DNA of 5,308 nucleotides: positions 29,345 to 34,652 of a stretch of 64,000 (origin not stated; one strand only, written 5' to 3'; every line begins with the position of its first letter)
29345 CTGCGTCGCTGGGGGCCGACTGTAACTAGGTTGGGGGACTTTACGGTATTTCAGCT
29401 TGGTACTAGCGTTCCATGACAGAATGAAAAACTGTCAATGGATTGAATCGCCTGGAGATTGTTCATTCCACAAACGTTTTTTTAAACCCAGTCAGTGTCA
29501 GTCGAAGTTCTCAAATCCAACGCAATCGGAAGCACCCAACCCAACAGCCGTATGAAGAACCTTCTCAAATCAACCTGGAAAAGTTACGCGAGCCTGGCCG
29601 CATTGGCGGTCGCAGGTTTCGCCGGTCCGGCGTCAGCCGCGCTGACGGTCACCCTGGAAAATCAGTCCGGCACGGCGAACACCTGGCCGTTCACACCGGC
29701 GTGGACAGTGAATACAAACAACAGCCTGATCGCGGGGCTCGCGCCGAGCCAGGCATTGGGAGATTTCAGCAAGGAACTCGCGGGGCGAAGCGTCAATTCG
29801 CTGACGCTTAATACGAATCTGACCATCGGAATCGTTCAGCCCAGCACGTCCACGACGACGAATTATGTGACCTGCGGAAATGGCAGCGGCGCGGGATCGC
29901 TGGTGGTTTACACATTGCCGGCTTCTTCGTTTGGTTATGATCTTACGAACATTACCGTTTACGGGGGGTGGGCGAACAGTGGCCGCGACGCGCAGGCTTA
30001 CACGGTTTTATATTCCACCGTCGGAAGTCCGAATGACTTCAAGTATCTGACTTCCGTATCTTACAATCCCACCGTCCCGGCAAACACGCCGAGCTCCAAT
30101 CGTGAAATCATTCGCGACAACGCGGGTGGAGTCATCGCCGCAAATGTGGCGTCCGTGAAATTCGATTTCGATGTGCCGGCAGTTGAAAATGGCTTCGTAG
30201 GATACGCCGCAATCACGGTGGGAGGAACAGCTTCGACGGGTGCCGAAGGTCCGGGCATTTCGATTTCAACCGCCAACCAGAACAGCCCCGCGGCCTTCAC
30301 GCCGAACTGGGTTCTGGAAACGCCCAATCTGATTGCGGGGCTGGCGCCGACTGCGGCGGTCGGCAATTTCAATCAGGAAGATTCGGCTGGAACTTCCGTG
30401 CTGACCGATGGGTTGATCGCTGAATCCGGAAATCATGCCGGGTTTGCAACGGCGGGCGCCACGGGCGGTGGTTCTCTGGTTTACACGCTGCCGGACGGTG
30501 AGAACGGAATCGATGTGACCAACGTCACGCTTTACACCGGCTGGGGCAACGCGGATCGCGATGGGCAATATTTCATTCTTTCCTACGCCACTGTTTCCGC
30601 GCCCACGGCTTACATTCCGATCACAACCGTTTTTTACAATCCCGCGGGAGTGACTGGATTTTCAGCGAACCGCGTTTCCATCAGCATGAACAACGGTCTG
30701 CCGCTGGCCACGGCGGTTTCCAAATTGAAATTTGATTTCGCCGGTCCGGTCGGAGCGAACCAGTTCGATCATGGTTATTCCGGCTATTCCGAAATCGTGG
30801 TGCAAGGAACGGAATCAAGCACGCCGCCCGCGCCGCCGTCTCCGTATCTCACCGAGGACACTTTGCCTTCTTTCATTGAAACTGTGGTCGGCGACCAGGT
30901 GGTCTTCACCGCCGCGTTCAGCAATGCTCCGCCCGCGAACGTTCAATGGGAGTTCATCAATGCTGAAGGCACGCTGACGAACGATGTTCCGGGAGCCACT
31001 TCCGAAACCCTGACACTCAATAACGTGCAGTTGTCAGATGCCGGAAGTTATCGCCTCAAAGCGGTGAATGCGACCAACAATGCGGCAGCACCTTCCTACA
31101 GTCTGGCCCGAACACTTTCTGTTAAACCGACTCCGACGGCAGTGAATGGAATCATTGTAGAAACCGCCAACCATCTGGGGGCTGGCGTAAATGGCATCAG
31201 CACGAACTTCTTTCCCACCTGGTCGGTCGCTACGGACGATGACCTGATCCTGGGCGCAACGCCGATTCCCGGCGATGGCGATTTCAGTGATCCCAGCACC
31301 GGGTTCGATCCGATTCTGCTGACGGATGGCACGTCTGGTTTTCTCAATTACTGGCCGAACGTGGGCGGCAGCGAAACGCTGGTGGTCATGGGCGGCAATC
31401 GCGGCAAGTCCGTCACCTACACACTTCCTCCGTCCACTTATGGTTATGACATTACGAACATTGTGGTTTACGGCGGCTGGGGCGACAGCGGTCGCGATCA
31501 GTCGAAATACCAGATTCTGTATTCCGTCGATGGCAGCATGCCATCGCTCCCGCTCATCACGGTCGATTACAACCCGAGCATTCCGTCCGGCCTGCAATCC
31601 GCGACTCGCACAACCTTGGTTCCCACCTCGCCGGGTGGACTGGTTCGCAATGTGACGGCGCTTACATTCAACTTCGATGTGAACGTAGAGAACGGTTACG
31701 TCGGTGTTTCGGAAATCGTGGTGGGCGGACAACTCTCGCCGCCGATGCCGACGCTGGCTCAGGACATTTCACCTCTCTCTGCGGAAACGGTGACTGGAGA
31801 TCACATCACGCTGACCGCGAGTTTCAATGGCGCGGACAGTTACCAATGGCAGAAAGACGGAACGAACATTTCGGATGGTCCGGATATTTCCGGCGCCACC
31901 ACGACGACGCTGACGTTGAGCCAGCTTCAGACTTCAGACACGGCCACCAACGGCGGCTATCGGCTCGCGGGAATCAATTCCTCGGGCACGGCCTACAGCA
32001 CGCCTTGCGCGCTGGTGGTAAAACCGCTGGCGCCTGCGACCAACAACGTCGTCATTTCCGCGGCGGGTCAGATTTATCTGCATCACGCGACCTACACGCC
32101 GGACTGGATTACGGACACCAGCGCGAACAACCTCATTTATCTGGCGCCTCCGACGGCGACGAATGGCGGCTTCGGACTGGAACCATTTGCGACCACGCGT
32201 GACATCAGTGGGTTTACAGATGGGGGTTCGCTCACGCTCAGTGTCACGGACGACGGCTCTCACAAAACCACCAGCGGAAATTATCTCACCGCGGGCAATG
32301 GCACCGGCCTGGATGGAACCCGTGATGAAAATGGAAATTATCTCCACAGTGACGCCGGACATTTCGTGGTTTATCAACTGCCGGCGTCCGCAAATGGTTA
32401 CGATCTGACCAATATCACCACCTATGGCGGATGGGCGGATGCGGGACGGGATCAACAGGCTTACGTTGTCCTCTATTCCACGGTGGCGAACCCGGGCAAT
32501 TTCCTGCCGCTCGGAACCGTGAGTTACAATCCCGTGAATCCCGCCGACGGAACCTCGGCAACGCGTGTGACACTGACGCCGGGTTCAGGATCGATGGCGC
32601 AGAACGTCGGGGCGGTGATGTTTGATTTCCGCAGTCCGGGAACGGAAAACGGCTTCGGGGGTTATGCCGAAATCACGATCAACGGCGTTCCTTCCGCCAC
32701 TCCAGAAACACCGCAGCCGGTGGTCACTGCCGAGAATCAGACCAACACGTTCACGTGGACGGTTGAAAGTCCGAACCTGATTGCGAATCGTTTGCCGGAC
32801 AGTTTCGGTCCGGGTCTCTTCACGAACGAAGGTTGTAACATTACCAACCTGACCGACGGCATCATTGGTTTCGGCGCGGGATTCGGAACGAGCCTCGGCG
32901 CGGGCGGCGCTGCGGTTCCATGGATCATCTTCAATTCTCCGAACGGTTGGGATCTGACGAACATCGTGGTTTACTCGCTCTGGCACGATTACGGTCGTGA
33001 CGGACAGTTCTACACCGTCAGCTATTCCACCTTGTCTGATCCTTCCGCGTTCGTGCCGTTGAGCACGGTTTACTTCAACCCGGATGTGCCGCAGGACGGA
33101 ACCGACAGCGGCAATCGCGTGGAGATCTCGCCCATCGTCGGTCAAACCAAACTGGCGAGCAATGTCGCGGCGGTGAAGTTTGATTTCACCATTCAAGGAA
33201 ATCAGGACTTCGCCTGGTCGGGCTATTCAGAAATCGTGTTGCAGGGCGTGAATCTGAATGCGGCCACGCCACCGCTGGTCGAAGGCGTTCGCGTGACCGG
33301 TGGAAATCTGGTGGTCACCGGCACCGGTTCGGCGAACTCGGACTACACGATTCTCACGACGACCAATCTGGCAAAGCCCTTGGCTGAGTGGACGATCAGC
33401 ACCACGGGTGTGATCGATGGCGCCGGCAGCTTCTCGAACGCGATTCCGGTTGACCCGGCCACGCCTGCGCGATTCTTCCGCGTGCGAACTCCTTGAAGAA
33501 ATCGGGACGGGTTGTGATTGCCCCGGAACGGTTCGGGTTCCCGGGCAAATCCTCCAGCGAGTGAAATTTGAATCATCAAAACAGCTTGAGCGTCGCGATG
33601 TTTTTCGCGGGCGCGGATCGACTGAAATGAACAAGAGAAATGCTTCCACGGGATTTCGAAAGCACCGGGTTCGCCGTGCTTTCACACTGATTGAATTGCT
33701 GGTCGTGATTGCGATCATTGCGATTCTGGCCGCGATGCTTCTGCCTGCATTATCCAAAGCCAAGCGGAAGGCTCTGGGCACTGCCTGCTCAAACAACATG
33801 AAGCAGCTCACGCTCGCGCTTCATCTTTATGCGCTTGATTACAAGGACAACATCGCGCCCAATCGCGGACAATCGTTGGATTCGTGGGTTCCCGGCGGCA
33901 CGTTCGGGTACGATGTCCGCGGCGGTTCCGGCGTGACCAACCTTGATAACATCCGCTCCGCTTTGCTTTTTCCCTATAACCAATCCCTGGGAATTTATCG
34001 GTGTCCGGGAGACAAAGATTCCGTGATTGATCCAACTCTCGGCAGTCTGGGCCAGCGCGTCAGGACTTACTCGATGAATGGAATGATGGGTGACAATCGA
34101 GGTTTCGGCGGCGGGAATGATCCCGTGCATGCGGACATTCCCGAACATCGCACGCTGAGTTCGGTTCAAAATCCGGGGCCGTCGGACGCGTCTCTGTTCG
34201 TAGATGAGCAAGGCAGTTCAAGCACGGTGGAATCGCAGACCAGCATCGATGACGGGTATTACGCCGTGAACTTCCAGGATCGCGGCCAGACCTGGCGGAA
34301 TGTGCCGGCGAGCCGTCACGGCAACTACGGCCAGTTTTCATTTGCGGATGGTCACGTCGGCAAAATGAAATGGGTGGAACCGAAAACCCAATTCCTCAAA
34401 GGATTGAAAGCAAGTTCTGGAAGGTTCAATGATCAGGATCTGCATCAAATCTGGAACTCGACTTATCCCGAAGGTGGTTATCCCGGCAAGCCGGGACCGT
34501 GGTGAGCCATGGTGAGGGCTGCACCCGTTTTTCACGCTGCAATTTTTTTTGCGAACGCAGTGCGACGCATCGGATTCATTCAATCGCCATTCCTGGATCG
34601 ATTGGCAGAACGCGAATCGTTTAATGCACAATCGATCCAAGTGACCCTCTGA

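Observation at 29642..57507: Eleven copies of an unassigned ~180-215-aa module (TCGN / GW-D-GRD / ENGY-GYSEI signature) across five proteins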

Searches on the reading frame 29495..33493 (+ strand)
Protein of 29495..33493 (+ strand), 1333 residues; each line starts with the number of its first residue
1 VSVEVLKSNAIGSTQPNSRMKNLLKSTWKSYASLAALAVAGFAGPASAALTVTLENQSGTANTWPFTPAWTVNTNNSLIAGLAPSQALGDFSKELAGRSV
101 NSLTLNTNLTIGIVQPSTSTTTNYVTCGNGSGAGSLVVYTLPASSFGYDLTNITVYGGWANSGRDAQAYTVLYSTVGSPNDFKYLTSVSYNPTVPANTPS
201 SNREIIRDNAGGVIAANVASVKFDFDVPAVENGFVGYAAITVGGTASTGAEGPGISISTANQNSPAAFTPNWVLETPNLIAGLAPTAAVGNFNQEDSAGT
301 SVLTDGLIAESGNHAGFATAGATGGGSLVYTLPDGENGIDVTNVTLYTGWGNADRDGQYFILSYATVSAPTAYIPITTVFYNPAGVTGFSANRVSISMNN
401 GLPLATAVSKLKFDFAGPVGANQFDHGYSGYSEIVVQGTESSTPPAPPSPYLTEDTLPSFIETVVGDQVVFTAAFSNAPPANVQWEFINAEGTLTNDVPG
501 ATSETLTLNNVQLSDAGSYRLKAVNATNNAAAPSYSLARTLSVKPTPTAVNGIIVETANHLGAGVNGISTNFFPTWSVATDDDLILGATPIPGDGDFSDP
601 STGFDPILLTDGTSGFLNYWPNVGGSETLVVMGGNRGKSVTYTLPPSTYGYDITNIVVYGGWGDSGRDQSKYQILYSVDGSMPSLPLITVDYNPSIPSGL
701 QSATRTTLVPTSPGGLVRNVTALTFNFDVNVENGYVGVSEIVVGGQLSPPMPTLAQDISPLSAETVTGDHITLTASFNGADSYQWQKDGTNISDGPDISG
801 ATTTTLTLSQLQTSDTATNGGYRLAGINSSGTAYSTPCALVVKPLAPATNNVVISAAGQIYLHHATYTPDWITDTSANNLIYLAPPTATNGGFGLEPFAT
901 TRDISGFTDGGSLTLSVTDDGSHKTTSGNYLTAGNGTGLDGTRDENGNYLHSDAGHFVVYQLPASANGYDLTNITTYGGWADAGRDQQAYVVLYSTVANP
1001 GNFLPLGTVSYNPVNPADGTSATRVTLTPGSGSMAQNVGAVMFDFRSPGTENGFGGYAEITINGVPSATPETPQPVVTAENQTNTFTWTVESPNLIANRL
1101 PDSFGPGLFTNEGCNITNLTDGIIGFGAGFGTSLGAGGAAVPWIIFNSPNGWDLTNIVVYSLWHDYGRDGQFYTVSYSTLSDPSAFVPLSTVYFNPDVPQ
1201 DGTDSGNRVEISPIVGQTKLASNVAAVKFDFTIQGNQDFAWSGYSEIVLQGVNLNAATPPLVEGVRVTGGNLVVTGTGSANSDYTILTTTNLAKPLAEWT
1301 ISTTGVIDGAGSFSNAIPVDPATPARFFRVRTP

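Call 4: search_protein_families(library=pfam, proteins=[window:29495-33493:+], max_evalue=1)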
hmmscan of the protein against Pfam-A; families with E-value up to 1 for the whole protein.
window:29495-33493:+ (1333 aa): 6 families
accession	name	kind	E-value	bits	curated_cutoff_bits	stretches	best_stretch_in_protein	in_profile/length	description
PF13927.12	Ig_3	-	1e-13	52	30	2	463-525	13-78/78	Immunoglobulin domain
PF07679.22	I-set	-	8.1e-11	42.3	23.7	2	458-530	7-82/90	Immunoglobulin I-set domain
PF13895.12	Ig_2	-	6.6e-06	26.7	27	2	763-838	9-75/79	Immunoglobulin domain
PF00047.31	ig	-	8.8e-06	26.4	21.8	1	465-520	7-67/81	Immunoglobulin domain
PF07686.23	V-set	-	0.014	16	26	1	502-525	71-94/109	Immunoglobulin V-set domain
PF09544.15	DUF2381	-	0.11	12.2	29.2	1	23-74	179-229/288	Protein of unknown function (DUF2381)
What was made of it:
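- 30866..31084 (+): Ig-like domain (Ig_3 / I-set) that precedes copy 3. Pfam Ig_3 E 1e-13; I-set at residues 458-530 of ORF A (call 4)
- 31781..32008 (+): Second Ig-like domain of ORF A. It precedes copy 4. Pfam Ig_2, residues 763-838 (call 4)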

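Call 9: search_protein_families(library=ncbifam, proteins=[window:29495-33493:+], max_evalue=1)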
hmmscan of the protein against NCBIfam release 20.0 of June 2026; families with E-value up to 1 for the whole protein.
window:29495-33493:+ (1333 aa): 0 families

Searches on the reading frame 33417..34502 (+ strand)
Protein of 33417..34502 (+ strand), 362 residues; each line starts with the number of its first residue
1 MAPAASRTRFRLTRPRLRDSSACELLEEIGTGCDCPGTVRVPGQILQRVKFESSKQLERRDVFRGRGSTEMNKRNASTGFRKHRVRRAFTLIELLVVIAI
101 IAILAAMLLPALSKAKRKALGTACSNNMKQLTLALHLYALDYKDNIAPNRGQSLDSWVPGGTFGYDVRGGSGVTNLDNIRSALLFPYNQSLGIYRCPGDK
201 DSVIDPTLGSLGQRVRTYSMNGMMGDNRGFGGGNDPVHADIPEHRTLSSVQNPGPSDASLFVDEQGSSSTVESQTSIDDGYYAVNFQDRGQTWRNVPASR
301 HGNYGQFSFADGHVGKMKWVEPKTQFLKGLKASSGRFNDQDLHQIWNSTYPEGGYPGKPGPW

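Call 16: search_protein_families(library=pfam, proteins=[window:33417-34502:+], max_evalue=0.01)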
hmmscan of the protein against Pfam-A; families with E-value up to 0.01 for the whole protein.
window:33417-34502:+ (362 aa): 2 families
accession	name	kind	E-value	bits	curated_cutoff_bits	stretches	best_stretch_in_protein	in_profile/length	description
PF07963.17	N_methyl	-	1.7e-08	34.1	21.2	1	84-109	2-27/27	Prokaryotic N-terminal methylation motif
PF07596.16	SBP_bac_10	-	1e-06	29.4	23.3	1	122-144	10-32/268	Protein of unknown function (DUF1559)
